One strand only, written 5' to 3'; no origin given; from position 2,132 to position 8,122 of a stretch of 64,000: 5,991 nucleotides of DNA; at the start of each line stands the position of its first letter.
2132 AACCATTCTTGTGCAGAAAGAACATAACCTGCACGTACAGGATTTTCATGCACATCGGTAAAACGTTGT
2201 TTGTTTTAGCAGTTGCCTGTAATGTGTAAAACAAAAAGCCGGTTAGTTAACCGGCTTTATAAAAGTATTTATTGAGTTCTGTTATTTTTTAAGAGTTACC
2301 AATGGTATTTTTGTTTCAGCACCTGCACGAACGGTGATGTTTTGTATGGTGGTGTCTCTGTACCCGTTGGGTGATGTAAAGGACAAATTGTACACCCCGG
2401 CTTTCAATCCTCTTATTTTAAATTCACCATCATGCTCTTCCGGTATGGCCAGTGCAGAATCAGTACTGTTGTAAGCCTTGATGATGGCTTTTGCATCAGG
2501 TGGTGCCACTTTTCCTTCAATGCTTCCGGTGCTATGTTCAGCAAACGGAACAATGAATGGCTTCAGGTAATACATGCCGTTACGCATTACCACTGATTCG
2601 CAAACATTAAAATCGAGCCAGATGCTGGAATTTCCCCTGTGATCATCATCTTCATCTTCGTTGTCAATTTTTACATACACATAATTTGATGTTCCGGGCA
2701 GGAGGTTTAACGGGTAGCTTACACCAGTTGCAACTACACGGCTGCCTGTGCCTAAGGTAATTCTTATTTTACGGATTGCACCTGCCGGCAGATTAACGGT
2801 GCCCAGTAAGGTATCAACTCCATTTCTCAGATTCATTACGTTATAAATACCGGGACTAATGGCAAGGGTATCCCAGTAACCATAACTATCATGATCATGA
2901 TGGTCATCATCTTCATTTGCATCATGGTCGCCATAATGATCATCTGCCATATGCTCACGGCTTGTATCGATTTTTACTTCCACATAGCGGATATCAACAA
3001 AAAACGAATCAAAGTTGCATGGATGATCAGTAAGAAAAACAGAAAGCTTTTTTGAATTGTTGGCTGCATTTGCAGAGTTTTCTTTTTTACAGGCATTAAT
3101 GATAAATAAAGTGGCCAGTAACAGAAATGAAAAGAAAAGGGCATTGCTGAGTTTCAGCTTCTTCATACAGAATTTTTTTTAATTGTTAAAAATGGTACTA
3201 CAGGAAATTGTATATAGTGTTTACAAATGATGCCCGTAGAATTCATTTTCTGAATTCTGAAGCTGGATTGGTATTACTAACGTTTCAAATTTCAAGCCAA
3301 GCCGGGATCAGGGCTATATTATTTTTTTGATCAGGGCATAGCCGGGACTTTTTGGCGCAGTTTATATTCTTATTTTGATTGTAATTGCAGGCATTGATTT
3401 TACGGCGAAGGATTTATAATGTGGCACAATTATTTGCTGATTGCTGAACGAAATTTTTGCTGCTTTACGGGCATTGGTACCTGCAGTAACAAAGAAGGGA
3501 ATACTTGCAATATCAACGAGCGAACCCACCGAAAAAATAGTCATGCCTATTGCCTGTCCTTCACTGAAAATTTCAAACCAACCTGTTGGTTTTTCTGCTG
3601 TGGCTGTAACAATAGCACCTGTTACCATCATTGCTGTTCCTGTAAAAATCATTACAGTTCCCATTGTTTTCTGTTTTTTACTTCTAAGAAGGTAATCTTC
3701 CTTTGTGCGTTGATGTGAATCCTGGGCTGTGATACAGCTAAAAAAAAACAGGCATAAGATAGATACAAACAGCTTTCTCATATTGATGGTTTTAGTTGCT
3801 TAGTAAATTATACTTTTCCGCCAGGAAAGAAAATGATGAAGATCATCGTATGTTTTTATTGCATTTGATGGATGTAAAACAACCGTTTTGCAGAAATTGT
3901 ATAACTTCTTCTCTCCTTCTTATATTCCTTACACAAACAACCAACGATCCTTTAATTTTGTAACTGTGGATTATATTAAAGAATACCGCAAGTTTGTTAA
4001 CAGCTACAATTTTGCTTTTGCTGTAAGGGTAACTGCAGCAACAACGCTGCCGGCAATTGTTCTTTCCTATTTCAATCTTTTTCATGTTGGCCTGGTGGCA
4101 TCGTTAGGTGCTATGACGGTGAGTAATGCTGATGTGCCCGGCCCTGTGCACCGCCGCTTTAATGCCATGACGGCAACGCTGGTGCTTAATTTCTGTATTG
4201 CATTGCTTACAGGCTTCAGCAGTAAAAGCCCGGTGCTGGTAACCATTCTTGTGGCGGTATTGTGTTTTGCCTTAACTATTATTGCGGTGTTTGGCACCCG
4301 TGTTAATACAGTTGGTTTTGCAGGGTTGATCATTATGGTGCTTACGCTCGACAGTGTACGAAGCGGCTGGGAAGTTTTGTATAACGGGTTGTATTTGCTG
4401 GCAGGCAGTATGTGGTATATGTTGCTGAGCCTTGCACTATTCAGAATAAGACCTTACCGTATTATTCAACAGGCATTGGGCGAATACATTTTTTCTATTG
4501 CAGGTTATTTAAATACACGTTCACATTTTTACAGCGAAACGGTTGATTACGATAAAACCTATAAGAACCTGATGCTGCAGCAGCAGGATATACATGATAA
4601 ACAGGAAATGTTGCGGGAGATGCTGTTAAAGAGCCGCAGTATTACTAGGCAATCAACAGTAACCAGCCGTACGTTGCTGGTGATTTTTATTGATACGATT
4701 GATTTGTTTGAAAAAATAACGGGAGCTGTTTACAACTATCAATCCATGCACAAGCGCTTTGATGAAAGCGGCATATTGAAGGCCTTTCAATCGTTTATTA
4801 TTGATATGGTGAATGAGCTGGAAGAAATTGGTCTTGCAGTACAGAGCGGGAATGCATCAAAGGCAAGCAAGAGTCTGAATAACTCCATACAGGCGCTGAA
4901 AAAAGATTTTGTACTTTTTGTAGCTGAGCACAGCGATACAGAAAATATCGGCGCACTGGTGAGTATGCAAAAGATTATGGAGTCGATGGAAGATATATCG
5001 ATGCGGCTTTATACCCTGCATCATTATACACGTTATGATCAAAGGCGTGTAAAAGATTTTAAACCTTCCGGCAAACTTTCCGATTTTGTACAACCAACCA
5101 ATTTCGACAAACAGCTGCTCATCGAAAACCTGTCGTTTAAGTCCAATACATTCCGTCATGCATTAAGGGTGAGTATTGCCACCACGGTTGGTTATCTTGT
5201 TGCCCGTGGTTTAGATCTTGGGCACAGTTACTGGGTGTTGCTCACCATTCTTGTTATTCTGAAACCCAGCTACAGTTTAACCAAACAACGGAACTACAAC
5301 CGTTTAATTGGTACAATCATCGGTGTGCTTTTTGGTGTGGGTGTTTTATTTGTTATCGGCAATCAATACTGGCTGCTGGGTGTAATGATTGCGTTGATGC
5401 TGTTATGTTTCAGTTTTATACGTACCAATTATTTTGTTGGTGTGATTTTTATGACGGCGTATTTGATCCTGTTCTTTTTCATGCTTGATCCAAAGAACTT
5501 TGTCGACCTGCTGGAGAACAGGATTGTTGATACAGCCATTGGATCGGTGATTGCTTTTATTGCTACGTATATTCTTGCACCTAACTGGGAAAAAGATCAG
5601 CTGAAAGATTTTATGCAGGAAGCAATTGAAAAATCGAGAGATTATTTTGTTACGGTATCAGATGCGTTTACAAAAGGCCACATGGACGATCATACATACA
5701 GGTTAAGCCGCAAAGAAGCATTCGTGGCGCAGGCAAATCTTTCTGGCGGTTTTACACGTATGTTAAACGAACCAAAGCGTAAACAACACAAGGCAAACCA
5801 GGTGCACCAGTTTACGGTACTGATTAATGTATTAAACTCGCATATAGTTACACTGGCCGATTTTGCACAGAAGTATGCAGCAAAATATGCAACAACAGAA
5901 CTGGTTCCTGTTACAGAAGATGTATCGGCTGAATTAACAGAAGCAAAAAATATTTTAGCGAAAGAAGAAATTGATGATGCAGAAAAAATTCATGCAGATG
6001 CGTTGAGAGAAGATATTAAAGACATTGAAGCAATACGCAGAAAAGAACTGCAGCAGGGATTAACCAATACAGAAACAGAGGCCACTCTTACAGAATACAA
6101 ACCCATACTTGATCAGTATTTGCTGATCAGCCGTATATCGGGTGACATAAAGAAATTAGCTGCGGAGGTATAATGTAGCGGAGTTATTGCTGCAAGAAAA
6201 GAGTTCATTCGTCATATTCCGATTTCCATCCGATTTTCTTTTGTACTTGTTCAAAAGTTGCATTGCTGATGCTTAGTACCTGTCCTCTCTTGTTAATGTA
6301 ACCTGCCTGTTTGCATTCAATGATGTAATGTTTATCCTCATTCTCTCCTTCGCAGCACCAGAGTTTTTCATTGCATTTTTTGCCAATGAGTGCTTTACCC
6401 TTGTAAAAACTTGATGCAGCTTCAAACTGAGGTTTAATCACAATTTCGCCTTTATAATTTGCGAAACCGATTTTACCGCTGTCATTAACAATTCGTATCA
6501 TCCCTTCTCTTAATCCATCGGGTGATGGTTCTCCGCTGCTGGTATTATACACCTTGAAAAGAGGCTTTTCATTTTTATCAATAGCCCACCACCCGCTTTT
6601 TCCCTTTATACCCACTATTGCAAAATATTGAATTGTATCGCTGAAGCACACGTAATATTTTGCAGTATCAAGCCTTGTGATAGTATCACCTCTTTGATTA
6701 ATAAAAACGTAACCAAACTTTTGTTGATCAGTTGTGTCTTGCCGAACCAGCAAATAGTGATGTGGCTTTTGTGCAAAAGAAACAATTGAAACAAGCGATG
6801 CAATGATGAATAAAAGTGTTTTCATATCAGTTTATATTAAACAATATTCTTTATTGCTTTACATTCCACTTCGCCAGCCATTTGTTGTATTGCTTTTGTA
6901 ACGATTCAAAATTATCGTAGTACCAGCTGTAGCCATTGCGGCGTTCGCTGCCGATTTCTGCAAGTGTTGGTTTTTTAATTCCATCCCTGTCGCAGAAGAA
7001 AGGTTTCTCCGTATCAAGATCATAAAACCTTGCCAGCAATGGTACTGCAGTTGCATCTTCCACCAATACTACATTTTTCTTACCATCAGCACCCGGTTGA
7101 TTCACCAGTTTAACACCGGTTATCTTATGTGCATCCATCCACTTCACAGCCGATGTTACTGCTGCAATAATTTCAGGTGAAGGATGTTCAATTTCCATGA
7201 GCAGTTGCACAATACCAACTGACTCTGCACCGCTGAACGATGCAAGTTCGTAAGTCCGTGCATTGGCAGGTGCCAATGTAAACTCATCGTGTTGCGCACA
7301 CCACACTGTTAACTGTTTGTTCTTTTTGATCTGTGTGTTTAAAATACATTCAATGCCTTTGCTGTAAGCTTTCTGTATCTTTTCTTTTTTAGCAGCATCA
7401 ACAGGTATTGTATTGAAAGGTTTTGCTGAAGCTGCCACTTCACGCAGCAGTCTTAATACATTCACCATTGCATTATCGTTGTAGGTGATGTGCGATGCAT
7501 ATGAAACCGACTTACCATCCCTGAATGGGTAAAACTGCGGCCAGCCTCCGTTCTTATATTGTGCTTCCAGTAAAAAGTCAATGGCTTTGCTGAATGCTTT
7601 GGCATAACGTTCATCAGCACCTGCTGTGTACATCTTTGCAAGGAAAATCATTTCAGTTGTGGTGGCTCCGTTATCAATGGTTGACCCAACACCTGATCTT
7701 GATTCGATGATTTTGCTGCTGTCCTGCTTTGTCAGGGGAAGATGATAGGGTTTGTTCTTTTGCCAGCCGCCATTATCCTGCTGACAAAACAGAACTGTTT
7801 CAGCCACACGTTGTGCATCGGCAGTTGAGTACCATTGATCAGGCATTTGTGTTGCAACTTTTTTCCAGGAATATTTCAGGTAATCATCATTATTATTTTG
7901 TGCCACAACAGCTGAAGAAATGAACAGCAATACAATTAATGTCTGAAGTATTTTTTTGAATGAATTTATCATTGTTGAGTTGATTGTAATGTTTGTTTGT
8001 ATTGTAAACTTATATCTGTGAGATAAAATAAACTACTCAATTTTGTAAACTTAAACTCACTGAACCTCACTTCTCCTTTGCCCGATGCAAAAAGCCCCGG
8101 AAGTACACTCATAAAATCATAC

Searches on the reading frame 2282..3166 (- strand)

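Call 29: search_protein_families(library=pfam, proteins=[window:2282-3166:-])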
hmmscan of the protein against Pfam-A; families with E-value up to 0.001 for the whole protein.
window:2282-3166:- (294 aa): 3 families
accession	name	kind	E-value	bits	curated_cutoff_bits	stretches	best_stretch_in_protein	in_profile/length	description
PF14321.11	DUF4382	-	1.5e-19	71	25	1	40-203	3-136/136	Domain of unknown function (DUF4382)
PF13620.12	CarboxypepD_reg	-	1.5e-06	28.9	32.3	1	244-287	35-77/82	Carboxypeptidase regulatory-like domain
PF14686.12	fn3_3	-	0.00022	21.4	24.4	0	245-286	33-74/75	Polysaccharide lyase family 4, domain II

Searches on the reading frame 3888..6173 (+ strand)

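Call 29: search_protein_families(library=pfam, proteins=[window:3888-6173:+])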
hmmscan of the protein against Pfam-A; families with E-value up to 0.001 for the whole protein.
window:3888-6173:+ (761 aa): 5 families
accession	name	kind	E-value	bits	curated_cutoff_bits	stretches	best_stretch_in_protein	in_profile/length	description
PF12805.13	FUSC-like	-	7.8e-49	166.7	22.1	1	96-371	4-281/284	FUSC-like inner membrane protein yccS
PF13515.12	FUSC_2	-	1.6e-25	90.1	25.6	1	435-558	2-125/126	Fusaric acid resistance protein-like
PF04632.18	FUSC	-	4e-18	65.8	30.9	1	422-720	2-299/660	Fusaric acid resistance protein family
PF06081.17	ArAE_1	-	5e-07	30.3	22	1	426-559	8-137/141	Aromatic acid exporter family member 1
PF11744.14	ALMT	-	0.00072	19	20.6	1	439-583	32-188/471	Aluminium activated malate transporter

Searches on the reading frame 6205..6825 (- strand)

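Call 29: search_protein_families(library=pfam, proteins=[window:6205-6825:-])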
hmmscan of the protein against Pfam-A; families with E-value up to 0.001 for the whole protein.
window:6205-6825:- (206 aa): 1 family
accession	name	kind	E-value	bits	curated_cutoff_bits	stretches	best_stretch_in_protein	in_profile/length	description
PF14903.11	WG_beta_rep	-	6.2e-08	33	25.6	1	120-147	2-29/35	WG containing repeat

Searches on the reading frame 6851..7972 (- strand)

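Call 29: search_protein_families(library=pfam, proteins=[window:6851-7972:-])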
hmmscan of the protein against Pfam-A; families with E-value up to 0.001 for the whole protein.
window:6851-7972:- (373 aa): 1 family
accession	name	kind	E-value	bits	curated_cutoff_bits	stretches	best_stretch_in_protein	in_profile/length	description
PF09492.16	Pec_lyase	-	6.5e-110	367.4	22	1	64-353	1-286/292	Pectic acid lyase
